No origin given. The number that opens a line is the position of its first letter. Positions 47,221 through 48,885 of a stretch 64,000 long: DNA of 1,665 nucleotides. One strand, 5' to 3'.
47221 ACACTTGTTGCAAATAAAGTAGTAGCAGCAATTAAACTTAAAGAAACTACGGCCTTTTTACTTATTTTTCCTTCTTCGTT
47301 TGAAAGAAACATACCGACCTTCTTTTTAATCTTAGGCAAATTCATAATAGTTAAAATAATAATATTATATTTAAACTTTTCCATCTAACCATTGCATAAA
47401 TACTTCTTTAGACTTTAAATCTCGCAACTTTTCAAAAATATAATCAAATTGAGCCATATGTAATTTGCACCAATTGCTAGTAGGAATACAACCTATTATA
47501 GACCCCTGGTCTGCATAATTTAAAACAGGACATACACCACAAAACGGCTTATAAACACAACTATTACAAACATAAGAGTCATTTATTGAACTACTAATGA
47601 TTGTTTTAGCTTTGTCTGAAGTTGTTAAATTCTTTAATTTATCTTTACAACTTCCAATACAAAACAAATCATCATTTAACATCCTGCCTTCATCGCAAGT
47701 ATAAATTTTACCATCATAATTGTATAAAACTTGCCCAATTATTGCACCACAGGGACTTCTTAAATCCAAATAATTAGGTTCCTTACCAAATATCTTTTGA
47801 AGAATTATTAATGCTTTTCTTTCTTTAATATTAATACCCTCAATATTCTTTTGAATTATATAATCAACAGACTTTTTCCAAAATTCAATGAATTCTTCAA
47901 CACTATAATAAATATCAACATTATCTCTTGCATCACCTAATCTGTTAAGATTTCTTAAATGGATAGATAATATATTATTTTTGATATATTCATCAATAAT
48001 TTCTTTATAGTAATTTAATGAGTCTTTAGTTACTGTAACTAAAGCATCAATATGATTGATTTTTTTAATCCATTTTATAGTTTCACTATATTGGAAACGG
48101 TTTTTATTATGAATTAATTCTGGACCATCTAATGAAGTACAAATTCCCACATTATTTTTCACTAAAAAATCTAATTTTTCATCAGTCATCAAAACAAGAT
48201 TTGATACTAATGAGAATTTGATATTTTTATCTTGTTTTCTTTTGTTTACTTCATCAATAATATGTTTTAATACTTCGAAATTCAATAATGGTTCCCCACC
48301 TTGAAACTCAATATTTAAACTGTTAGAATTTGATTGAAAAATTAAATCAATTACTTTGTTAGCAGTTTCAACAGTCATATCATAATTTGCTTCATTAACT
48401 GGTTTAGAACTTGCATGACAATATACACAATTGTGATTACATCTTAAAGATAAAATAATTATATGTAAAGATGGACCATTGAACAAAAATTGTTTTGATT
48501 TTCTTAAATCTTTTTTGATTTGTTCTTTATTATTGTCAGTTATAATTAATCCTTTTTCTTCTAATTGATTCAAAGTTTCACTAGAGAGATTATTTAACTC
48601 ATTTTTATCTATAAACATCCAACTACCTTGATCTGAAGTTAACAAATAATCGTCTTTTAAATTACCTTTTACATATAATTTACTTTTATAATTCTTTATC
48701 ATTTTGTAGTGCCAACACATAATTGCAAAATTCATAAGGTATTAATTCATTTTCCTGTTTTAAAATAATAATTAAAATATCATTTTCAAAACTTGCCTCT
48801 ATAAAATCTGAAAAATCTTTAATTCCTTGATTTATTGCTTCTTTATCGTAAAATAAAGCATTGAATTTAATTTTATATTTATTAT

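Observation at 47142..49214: Compact SPASM radical-SAM maturase cassette with three small ORFs, one a candidate leader-plus-core peptide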

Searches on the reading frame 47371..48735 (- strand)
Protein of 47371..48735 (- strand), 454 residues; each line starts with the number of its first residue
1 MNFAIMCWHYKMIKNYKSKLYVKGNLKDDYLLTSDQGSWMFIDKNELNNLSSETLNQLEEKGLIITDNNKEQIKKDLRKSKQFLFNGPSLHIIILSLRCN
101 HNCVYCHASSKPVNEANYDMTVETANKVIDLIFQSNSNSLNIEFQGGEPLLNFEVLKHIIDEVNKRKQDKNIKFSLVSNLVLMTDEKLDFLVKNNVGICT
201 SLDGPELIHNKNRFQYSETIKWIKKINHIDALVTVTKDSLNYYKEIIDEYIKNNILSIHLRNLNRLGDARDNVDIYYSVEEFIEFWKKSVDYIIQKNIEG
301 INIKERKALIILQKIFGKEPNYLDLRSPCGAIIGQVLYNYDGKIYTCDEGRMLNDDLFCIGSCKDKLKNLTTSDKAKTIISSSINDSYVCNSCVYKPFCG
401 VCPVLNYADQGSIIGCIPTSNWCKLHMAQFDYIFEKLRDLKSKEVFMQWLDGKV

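Call 3: search_protein_families(library=pfam, proteins=[window:47371-48735:-], max_evalue=0.1)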
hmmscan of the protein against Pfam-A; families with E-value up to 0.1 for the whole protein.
window:47371-48735:- (454 aa): 3 families
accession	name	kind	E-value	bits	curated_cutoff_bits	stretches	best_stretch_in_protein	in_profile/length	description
PF04055.27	Radical_SAM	-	7.2e-15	56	29.5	1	93-226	1-139/166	Radical SAM superfamily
PF13353.11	Fer4_12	-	6.1e-12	46.5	22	1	86-198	2-113/137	4Fe-4S single cluster domain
PF02348.25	CTP_transf_3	-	0.025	14.8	22.6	1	123-212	75-157/217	Cytidylyltransferase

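Call 4: search_protein_families(library=ncbifam, proteins=[window:47371-48735:-], max_evalue=0.1)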
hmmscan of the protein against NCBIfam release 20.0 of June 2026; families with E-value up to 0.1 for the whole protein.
window:47371-48735:- (454 aa): 63 families (the best 25 are shown)
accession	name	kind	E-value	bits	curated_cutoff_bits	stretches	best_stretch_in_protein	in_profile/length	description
TIGR03978.1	rSAM_paired_1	equivalog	2.9e-133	445.1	370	1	26-450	9-466/466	His-Xaa-Ser system radical SAM maturase HxsB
NF047865.1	rSAM_PapB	equivalog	2.8e-38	132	340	1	93-413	7-327/330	PapB family radical SAM/SPASM ranthipeptide maturase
TIGR04068.1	rSAM_ocin_clost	equivalog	1.5e-31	109.8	500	1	48-405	43-423/462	Cys-rich peptide radical SAM maturase CcpM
TIGR04064.1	rSAM_nif11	equivalog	1.8e-28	99.5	518.7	2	48-214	43-206/459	nif11-like peptide radical SAM maturase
TIGR03906.1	quino_hemo_SAM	equivalog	5.5e-28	97.8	453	2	52-215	61-224/467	quinohemoprotein amine dehydrogenase maturation protein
TIGR03942.1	sulfatase_rSAM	equivalog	5.4e-26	91.5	349.45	1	96-440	8-360/363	anaerobic sulfatase maturase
NF035951.1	rSAM_RumMC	equivalog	1e-25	90.5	720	1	44-236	67-263/510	RumMC family radical SAM sactipeptide maturase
NF040492.1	not_ScfB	exception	2.1e-25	89.5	855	1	43-432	54-443/450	ScfB-related radical SAM/SPASM orphan maturase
TIGR04083.1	rSAM_pep_methan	hypoth_equivalog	2.2e-25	89.3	300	1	92-438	3-344/376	TIGR04083 family peptide-modifying radical SAM enzyme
TIGR03974.1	rSAM_six_Cys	equivalog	4.8e-25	88.3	425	1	38-417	53-431/451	thioether cross-link-forming SCIFF peptide maturase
TIGR04163.1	rSAM_cobopep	equivalog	3.7e-23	82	375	1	31-441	14-423/428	peptide-modifying radical SAM enzyme CbpB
NF038107.1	rSAM_NF038107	equivalog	7.5e-23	81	600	1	18-231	15-238/444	Cys-every-fifth radical SAM/SPASM peptide maturase CefB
NF038170.1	lachnocin_rSAM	equivalog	8e-22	77.7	550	1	92-402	79-394/440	lachnocin radical SAM maturase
TIGR04280.1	geopep_mat_rSAM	hypoth_equivalog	1.3e-20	73.8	400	1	45-219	35-217/428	geopeptide radical SAM maturase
NF041707.1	rSAM_YhhB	equivalog_domain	4.5e-18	65.3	445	1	95-234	8-154/369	cyclophane-forming radical SAM/SPASM peptide maturase YhhB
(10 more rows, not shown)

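Call 14: search_protein_families(library=padloc, proteins=[window:47371-48735:-], max_evalue=0.1)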
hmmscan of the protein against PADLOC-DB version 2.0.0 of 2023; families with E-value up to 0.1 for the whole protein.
window:47371-48735:- (454 aa): 1 family
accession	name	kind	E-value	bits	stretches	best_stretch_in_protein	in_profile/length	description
PDLC02903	pVip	-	1.1e-11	42.7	1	97-212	8-110/257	Viperins not associated with kinases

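Call 24: find_homologous_proteins(query=window:47371-48735:-, max_evalue=1e-20)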
Query window:47371-48735:- (454 aa): 5358 proteins with E <= 1e-20 among 8000 candidates; the best 120 are listed.
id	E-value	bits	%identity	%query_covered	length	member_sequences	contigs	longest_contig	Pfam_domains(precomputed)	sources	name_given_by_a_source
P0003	0.0e+0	1031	100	100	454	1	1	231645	PF04055.28,PF13353.12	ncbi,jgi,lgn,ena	-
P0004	3.2e-164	565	56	96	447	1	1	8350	PF04055.28,PF13353.12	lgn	-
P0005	4.8e-157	541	58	94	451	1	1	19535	PF04055.28,PF13353.12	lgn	-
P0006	5.3e-155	535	62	85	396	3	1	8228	PF04055.28,PF13353.12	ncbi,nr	ncbi:His-Xaa-Ser system radical SAM maturase HxsB, partial [Candidatus Woesearchaeota archaeon]|nr:H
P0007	9.8e-147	507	53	96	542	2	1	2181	PF04055.28,PF13353.12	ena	-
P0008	1.9e-144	500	55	94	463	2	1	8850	PF04055.28,PF13353.12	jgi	jgi:His-Xaa-Ser system radical SAM maturase HxsB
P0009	3.7e-144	499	52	97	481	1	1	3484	PF04055.28,PF13353.12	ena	-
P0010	4.9e-143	495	54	93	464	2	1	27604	PF04055.28,PF13353.12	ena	-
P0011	1.0e-142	494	52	97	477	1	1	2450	PF04055.28,PF13353.12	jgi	-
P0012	7.8e-142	491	51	93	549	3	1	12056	PF04055.28,PF13353.12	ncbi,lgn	ncbi:MAG: His-Xaa-Ser system radical SAM maturase HxsB [Candidatus Nanoarchaeia archaeon]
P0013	9.2e-141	488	52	94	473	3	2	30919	PF04055.28,PF13353.12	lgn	-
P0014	1.3e-140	487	50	97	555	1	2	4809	PF04055.28,PF13353.12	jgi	-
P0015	1.4e-140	487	52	93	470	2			PF13186.12,PF04055.28,PF13353.12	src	-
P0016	2.3e-140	486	53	93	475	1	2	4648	PF04055.28,PF13353.12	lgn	-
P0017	5.1e-140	485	50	94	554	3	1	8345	PF04055.28,PF13353.12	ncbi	ncbi:MAG: His-Xaa-Ser system radical SAM maturase HxsB [Candidatus Nanoarchaeia archaeon]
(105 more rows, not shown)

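Call 26: find_related_loci(query=A1, collection=genome_contigs, flank=7000)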
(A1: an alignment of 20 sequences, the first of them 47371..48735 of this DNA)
Query A1 (454 aa) in genome_contigs; peptide patterns used: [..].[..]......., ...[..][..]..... (x = any residue, [..] = any of these).
599 stretches matched a pattern (row limit reached: there are more); 589 encode a relative of the query (tblastn E <= 1e-3); the best 80 are kept; 80 distinct loci.
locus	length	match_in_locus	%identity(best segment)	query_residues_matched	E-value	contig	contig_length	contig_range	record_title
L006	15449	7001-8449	51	1-449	2e-147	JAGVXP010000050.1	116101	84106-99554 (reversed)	Candidatus Woesearchaeota archaeon isolate RIFCSPHIGHO2_02_FULL_36_13 rifcsphigho2_02_scaffold_1398, whole genome shotgu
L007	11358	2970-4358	50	12-451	4e-143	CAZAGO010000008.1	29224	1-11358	MAG TPA_asm: Candidatus Woesearchaeota archaeon isolate SRP239243_co2_438 genome assembly, contig: NODE_2365_length_2922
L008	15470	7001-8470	48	1-451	2e-142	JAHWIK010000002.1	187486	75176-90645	MAG: Candidatus Woesearchaeota archaeon isolate YT1_182 k127_6865648, whole genome shotgun sequence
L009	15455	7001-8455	48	1-451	3e-139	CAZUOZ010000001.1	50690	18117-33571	MAG TPA_asm: Candidatus Woesearchaeota archaeon isolate SRP192927_co10_255 genome assembly, contig: NODE_277_length_5069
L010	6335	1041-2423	50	11-449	4e-139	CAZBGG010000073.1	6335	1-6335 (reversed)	MAG TPA_asm: uncultured Methanosarcinales archaeon isolate binchicken_co32_266 genome assembly, contig: NODE_22284_lengt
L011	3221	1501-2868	48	30-453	2e-144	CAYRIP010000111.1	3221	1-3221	MAG TPA_asm: uncultured archaeon isolate SRP214966_co2_17 genome assembly, contig: NODE_68465_length_3221_cov_3.118130,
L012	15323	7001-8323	50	21-436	5e-136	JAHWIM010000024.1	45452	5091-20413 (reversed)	MAG: Candidatus Woesearchaeota archaeon isolate YT1_562 k127_22821000, whole genome shotgun sequence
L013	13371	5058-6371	50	30-450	1e-134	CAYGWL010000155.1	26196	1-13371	MAG TPA_asm: uncultured Methanosarcinales archaeon isolate ERP119294_co2_8 genome assembly, contig: k141_868851, whole g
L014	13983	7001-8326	50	21-437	1e-134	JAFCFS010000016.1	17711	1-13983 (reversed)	Candidatus Woesearchaeota archaeon isolate Meg22_1618_Bin_98 Meg22_1618_Bin_98_scaffold_4090, whole genome shotgun seque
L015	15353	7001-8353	49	26-450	4e-134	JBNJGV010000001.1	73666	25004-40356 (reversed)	MAG: Nanobdellota archaeon isolate Y22_30dBSe2.bin.106 NODE_61_length_73666_cov_42.887545, whole genome shotgun sequence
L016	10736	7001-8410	48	16-453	1e-133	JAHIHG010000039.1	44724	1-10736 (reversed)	MAG: Nanoarchaeota archaeon isolate KR11_N3.mb.40 KR11_N3.mb.40_k141_84238, whole genome shotgun sequence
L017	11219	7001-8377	48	14-453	2e-133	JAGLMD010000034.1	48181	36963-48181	MAG: Nanoarchaeota archaeon isolate RS_5_44 ROV157_5.bin.44.fa_34, whole genome shotgun sequence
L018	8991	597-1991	48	14-449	5e-133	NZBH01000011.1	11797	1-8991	MAG: archaeon isolate ARS1414 MHASMcontig_135039, whole genome shotgun sequence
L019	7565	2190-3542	48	13-451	8e-133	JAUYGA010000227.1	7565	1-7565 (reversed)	MAG: Nanoarchaeota archaeon isolate C21_metabat.bin.55 C21_k141_435884, whole genome shotgun sequence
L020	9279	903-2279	48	26-451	2e-132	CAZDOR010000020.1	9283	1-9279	MAG TPA_asm: uncultured Candidatus Saccharibacteria bacterium isolate binchicken_co32_343 genome assembly, contig: NODE_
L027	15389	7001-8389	45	29-451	2e-127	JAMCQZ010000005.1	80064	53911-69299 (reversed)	MAG: Patescibacteria group bacterium isolate FK_Sedi_A_Bin.300 NODE_479_length_80064_cov_7.08884, whole genome shotgun s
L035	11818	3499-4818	47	15-433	3e-124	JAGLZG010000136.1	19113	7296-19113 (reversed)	MAG: Nanoarchaeota archaeon isolate RS_13_58 ZL320.bin.58.fa_136, whole genome shotgun sequence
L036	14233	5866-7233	45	26-446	2e-124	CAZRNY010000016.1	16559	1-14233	MAG TPA_asm: uncultured Candidatus Saccharibacteria bacterium isolate binchicken_co220_50 genome assembly, contig: NODE_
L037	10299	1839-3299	44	1-454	1e-123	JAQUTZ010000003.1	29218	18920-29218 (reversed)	MAG: Candidatus Paceibacterota bacterium isolate STD2_131 NODE_5594_length_29218_cov_28.404730_Sandtown_D2, whole genome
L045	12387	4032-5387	46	26-450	5e-122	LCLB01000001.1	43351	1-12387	MAG: Parcubacteria group bacterium GW2011_GWF1_45_5 UX14_C0001, whole genome shotgun sequence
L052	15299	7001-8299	45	26-433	1e-120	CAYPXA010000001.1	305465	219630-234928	MAG TPA_asm: uncultured Methanosarcinales archaeon isolate SRP319275_co4_112 genome assembly, contig: NODE_12_length_305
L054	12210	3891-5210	47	20-433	4e-120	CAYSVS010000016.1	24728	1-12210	MAG TPA_asm: uncultured Methanosarcinales archaeon isolate SRP141376_co4_88 genome assembly, contig: NODE_3633_length_24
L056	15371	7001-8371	44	26-450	3e-120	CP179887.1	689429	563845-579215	MAG: Candidatus Nealsonbacteria bacterium isolate CK12Hparc1 chromosome, complete genome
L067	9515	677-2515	44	30-449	7e-118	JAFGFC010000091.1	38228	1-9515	MAG: Spirochaetes bacterium isolate Zod_Metabat.1289 k87_3889893, whole genome shotgun sequence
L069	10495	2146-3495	45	21-451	7e-118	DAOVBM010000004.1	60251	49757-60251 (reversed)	MAG TPA_asm: Candidatus Woesearchaeota archaeon isolate CSMAG_1005 CSMAG_1005_k141_4853238_length_60251_cov_10.9963, who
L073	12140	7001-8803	43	30-451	6e-117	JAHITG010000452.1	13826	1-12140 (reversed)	MAG: Spirochaetes bacterium isolate MM_PC_MetaG.mb.203 MM_PC_MetaG.mb.203_k141_1715655, whole genome shotgun sequence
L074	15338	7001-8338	41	26-437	2e-116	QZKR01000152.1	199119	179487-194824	MAG: Myxococcales bacterium isolate SURF_8 Ga0104751_1000021, whole genome shotgun sequence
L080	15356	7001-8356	44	26-450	4e-116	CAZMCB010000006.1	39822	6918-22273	MAG TPA_asm: uncultured Pseudomonadales bacterium isolate SRP263991_co7_276 genome assembly, contig: NODE_1137_length_39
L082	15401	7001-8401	42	26-450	5e-116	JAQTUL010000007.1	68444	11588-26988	MAG: Candidatus Colwellbacteria bacterium isolate STB_63 NODE_826_length_68444_cov_15.052095_Sandtown_B, whole genome sh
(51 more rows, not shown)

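Call 36: search_protein_families(library=ncbifam, alignment_id=A3, max_evalue=1e-10)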
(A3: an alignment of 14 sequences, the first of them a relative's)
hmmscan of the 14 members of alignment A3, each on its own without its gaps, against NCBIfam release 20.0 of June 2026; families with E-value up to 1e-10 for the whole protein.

A. member 1, L013:6373-7917:+ (515 aa): 27 families (the best 25 are shown)
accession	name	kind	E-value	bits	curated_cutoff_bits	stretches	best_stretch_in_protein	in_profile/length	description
NF047865.1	rSAM_PapB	equivalog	3e-70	237.1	340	1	6-321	2-328/330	PapB family radical SAM/SPASM ranthipeptide maturase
TIGR03906.1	quino_hemo_SAM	equivalog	9.6e-54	182.8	453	1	6-318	93-423/467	quinohemoprotein amine dehydrogenase maturation protein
NF040492.1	not_ScfB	exception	1.5e-52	179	855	1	8-336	96-442/450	ScfB-related radical SAM/SPASM orphan maturase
TIGR03974.1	rSAM_six_Cys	equivalog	5.1e-50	170.6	425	1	6-335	96-442/451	thioether cross-link-forming SCIFF peptide maturase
TIGR04064.1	rSAM_nif11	equivalog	3.1e-48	164.6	518.7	1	5-345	76-436/459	nif11-like peptide radical SAM maturase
TIGR04068.1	rSAM_ocin_clost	equivalog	9e-43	146.8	500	1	4-125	81-207/462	Cys-rich peptide radical SAM maturase CcpM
TIGR04115.1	rSAM_Cxxx_rpt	equivalog_domain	3e-34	119.1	350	1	9-318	4-334/359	radical SAM peptide maturase, CXXX-repeat target family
TIGR03978.1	rSAM_paired_1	equivalog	4.2e-29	101.6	370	1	6-346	81-452/466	His-Xaa-Ser system radical SAM maturase HxsB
TIGR04084.1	rSAM_AF0577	subfamily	4.8e-28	98.1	225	1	12-309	2-285/347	TIGR04084 family radical SAM/SPASM domain-containing protein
TIGR04148.1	GG_samocin_CFB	equivalog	2e-26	93.2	300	1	6-148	16-173/411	radical SAM peptide maturase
NF035951.1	rSAM_RumMC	equivalog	1.1e-22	80.4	720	1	3-144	108-258/510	RumMC family radical SAM sactipeptide maturase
TIGR04280.1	geopep_mat_rSAM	hypoth_equivalog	2.1e-20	73.1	400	1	7-106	84-186/428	geopeptide radical SAM maturase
NF038170.1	lachnocin_rSAM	equivalog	2.8e-20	72.6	550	1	1-305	70-391/440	lachnocin radical SAM maturase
TIGR04163.1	rSAM_cobopep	equivalog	3e-19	69.1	375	1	2-320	59-398/428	peptide-modifying radical SAM enzyme CbpB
TIGR03942.1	sulfatase_rSAM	equivalog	5.6e-19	68.4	349.45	1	14-320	8-335/363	anaerobic sulfatase maturase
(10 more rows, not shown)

B. families by the number of members that match (of 14 scanned): 69 families (the first 25 are shown)
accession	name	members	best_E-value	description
NF047865.1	rSAM_PapB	13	3e-70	PapB family radical SAM/SPASM ranthipeptide maturase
TIGR04280.1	geopep_mat_rSAM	12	4.9e-57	geopeptide radical SAM maturase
TIGR03906.1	quino_hemo_SAM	12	9.6e-54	quinohemoprotein amine dehydrogenase maturation protein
TIGR04068.1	rSAM_ocin_clost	12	9e-43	Cys-rich peptide radical SAM maturase CcpM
TIGR03978.1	rSAM_paired_1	12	4.2e-29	His-Xaa-Ser system radical SAM maturase HxsB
NF040492.1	not_ScfB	11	1.5e-52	ScfB-related radical SAM/SPASM orphan maturase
TIGR03974.1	rSAM_six_Cys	11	5.1e-50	thioether cross-link-forming SCIFF peptide maturase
TIGR04064.1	rSAM_nif11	11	3.1e-48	nif11-like peptide radical SAM maturase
TIGR04115.1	rSAM_Cxxx_rpt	11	3e-34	radical SAM peptide maturase, CXXX-repeat target family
NF038170.1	lachnocin_rSAM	11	6.8e-23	lachnocin radical SAM maturase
NF038107.1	rSAM_NF038107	10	8.6e-58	Cys-every-fifth radical SAM/SPASM peptide maturase CefB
NF041298.1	rSAM_mat_DynA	10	6.4e-30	dynobactin maturation radical SAM/SPASM protein DynA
TIGR03942.1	sulfatase_rSAM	10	4.8e-23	anaerobic sulfatase maturase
NF035951.1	rSAM_RumMC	9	1.1e-22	RumMC family radical SAM sactipeptide maturase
TIGR04148.1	GG_samocin_CFB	8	2e-26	radical SAM peptide maturase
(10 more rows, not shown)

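Call 41: search_solved_structures(query=A1, max_evalue=0.00001, show_alignments=1)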
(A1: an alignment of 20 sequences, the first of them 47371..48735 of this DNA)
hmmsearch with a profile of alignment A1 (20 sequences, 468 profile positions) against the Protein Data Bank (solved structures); distinct sequences matched with E-value up to 0.00001: 5.
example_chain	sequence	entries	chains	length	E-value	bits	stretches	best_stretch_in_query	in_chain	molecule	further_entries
5wgg_A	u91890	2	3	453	7.6e-36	127.2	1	39-425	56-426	Radical SAM domain protein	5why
4k36_A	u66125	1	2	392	1.2e-30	110.1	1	91-453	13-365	Anaerobic sulfatase-maturating enzyme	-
4k37_A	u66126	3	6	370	1.2e-30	110.1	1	91-453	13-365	Anaerobic sulfatase-maturating enzyme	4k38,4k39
8vpo_A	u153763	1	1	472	1.1e-16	64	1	34-426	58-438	Radical SAM core domain-containing protein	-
9gm3_A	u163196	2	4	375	9.4e-12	47.8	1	86-228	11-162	ChlB radical SAM domain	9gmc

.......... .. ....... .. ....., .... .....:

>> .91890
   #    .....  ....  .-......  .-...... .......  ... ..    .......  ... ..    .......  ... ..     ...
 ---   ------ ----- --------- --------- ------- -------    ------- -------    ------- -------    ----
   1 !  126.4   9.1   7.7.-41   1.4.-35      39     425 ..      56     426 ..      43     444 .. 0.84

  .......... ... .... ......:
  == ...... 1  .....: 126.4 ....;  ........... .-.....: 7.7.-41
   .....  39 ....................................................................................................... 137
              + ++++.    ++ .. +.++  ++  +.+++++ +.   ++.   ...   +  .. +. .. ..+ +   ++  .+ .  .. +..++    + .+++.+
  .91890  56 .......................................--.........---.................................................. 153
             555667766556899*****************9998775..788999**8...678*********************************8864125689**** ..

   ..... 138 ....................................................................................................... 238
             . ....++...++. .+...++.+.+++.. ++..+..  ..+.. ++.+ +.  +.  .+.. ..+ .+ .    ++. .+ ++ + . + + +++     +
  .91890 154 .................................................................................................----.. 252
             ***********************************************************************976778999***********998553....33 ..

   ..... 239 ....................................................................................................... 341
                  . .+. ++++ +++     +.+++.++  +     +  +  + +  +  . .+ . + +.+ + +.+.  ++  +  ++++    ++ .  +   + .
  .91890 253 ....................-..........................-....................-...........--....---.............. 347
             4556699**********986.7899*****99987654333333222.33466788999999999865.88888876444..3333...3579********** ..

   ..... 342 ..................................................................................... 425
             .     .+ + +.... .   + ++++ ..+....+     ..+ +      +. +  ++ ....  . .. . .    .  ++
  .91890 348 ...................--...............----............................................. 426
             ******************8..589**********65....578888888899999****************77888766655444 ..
